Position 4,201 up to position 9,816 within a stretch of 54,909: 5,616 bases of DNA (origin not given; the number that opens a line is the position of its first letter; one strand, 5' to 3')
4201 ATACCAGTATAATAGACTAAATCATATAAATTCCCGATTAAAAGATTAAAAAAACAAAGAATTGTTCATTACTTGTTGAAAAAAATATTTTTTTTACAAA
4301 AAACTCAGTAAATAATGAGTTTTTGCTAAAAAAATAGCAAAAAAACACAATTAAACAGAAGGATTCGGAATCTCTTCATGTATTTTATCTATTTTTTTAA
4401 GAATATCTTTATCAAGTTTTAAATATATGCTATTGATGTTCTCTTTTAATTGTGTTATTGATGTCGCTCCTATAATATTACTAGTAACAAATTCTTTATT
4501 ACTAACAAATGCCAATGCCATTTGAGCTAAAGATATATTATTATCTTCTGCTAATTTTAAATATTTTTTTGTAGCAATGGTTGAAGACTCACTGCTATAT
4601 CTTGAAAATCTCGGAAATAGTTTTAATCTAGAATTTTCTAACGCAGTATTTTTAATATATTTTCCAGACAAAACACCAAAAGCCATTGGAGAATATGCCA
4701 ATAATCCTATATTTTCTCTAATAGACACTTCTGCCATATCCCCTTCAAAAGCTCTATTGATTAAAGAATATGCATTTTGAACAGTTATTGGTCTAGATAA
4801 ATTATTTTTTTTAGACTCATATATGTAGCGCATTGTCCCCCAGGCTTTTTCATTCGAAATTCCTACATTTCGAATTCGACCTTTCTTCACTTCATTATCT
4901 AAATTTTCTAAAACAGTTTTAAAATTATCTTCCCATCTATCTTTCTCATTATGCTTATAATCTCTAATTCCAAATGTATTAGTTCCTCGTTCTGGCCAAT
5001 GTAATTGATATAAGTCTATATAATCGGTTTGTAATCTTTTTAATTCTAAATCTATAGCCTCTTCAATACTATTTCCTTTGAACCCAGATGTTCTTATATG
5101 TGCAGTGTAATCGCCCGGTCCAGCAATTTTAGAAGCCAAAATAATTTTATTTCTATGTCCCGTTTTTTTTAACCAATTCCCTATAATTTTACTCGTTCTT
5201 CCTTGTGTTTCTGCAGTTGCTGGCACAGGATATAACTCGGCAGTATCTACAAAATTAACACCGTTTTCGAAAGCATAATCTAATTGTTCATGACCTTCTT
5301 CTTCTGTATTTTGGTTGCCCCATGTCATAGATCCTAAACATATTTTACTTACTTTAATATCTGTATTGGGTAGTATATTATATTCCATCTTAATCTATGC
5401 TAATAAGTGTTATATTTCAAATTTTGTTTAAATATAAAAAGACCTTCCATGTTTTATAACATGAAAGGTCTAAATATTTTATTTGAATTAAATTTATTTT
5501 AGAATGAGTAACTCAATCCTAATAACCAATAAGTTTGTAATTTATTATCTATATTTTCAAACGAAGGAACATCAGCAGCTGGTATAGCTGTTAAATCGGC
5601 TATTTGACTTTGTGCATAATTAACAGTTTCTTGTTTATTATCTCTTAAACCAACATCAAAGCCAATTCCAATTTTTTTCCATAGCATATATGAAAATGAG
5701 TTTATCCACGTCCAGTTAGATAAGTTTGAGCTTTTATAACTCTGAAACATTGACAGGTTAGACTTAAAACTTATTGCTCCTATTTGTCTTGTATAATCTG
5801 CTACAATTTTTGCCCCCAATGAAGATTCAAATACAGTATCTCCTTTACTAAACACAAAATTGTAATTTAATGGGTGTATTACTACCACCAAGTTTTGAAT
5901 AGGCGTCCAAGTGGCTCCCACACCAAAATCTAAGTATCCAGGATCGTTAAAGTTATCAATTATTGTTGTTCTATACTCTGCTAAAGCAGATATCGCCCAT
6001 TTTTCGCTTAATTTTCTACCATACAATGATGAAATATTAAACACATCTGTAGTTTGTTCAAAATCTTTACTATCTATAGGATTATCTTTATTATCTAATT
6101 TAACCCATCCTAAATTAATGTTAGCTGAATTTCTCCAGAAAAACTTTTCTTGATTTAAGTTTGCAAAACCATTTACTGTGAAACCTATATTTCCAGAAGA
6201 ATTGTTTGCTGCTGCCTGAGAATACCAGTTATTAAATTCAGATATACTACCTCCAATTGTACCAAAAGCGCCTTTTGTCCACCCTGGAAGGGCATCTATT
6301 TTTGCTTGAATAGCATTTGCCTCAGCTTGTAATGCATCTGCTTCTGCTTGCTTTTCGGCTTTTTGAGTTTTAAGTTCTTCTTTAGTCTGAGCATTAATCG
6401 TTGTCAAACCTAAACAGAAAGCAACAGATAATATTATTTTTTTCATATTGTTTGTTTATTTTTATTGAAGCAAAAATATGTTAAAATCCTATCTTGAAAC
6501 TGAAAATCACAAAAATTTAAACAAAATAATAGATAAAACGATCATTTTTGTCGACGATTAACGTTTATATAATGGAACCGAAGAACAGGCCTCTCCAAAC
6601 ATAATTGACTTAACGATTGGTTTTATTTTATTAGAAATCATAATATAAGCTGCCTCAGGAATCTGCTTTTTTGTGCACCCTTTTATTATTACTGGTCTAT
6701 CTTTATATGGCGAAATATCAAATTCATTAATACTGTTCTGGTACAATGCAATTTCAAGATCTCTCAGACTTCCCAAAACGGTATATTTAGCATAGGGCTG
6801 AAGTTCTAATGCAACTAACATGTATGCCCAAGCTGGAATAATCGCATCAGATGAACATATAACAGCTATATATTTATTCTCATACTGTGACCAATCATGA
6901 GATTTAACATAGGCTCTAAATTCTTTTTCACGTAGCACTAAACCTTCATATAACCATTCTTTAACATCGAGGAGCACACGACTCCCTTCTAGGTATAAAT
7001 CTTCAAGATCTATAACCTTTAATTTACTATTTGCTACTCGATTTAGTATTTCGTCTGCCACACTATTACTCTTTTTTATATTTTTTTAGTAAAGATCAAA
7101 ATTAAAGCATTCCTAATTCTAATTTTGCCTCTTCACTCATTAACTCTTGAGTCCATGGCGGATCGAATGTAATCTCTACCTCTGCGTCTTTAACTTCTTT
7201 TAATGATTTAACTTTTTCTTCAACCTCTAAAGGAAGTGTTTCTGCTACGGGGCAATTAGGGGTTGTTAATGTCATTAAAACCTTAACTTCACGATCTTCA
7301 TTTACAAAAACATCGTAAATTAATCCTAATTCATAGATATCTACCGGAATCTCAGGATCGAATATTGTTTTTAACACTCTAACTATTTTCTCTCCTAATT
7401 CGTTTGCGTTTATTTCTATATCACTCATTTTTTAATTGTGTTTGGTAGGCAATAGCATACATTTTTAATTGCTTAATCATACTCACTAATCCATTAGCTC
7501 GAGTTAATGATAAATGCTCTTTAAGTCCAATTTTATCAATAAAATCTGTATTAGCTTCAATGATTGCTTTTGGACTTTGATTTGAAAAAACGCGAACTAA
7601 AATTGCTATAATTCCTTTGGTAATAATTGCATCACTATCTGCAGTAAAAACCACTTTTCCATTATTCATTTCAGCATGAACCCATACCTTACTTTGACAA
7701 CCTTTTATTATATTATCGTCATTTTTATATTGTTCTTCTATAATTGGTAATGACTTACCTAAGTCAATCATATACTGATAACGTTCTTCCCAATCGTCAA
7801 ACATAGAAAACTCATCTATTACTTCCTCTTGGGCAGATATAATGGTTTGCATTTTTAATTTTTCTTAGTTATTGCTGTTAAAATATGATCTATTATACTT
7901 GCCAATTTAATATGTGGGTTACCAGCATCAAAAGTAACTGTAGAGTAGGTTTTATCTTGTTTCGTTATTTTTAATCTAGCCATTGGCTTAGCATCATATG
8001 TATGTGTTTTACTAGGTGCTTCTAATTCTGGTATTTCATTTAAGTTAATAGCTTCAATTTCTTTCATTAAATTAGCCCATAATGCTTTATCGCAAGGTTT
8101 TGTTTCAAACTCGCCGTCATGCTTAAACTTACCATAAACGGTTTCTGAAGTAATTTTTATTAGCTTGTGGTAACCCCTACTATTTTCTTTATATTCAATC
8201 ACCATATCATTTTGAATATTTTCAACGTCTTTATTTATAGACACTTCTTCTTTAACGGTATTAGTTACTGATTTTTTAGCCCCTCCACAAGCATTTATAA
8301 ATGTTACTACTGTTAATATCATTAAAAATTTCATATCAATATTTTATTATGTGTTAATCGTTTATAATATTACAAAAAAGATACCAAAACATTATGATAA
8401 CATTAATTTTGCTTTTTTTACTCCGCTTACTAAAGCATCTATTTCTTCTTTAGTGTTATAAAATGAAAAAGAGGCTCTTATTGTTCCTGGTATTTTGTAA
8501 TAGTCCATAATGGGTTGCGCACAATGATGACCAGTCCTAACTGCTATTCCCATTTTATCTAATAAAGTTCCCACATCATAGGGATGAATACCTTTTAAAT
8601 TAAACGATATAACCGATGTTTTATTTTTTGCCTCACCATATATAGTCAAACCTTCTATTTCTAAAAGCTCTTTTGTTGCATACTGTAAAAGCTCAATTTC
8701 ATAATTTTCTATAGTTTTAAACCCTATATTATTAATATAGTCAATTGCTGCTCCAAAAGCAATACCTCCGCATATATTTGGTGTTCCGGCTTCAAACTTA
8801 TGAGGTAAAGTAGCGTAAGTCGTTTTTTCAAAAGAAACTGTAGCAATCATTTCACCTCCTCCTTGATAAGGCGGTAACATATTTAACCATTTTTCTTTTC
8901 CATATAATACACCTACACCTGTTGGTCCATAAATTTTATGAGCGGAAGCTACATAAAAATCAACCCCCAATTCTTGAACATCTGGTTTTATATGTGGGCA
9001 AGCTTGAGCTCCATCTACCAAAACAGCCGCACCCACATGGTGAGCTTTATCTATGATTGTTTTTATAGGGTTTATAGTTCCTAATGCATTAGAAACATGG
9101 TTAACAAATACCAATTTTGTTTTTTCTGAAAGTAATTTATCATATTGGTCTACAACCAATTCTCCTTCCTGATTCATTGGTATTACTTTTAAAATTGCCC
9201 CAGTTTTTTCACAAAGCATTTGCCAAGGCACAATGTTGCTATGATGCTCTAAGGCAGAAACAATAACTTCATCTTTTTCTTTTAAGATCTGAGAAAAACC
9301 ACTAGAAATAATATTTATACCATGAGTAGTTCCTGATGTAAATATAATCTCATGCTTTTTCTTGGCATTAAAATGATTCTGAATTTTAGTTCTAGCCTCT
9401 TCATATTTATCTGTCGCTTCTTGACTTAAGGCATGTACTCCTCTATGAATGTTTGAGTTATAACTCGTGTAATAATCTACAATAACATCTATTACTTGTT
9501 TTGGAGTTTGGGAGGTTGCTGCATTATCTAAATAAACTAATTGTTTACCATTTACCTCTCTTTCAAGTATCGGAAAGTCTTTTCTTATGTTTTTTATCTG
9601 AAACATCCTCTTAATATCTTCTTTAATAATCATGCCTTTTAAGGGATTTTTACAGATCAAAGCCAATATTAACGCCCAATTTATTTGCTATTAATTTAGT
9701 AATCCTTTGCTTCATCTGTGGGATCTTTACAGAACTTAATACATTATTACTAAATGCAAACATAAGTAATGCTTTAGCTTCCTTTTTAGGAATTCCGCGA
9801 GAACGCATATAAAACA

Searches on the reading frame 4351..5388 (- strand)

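Call 98: search_protein_families(library=pfam, proteins=[window:4351-5388:-], max_evalue=0.00001)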
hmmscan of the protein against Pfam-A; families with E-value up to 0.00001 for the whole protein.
window:4351-5388:- (345 aa): 1 family
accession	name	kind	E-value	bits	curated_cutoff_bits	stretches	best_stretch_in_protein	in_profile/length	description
PF00248.27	Aldo_ket_red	-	2.2e-60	204.6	24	1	15-337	1-290/291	Aldo/keto reductase family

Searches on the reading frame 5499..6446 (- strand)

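Call 98: search_protein_families(library=pfam, proteins=[window:5499-6446:-], max_evalue=0.00001)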
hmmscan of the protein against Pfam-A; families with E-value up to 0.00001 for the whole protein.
window:5499-6446:- (315 aa): 1 family
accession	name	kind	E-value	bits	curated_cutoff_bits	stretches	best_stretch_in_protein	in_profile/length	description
PF11276.14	DUF3078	-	1.1e-18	67.9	25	1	69-166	4-92/92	Protein of unknown function (DUF3078)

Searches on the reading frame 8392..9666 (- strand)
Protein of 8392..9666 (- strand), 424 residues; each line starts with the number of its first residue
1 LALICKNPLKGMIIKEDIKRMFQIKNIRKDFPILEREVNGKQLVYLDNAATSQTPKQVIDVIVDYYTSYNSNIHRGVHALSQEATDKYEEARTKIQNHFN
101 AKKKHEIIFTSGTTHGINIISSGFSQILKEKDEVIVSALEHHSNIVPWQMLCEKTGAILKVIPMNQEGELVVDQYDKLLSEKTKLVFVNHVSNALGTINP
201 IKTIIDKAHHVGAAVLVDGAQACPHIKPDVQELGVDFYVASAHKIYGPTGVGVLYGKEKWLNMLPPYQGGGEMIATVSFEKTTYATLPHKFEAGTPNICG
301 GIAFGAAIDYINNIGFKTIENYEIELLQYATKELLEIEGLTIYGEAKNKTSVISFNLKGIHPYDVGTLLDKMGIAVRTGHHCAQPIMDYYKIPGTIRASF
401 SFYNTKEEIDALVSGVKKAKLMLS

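Call 98: search_protein_families(library=pfam, proteins=[window:8392-9666:-], max_evalue=0.00001)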
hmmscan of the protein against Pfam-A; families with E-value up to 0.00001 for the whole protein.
window:8392-9666:- (424 aa): 3 families
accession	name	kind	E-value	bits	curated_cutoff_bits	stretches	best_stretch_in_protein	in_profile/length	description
PF00266.25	Aminotran_5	-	6.9e-154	512.7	21.5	1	44-412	1-371/371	Aminotransferase class-V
PF00155.27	Aminotran_1_2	-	9.1e-09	35.4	19.7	1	85-263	41-240/361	Aminotransferase class I and II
PF01053.26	Cys_Met_Meta_PP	-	1.7e-08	33.9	27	1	108-244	72-198/381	Cys/Met metabolism PLP-dependent enzyme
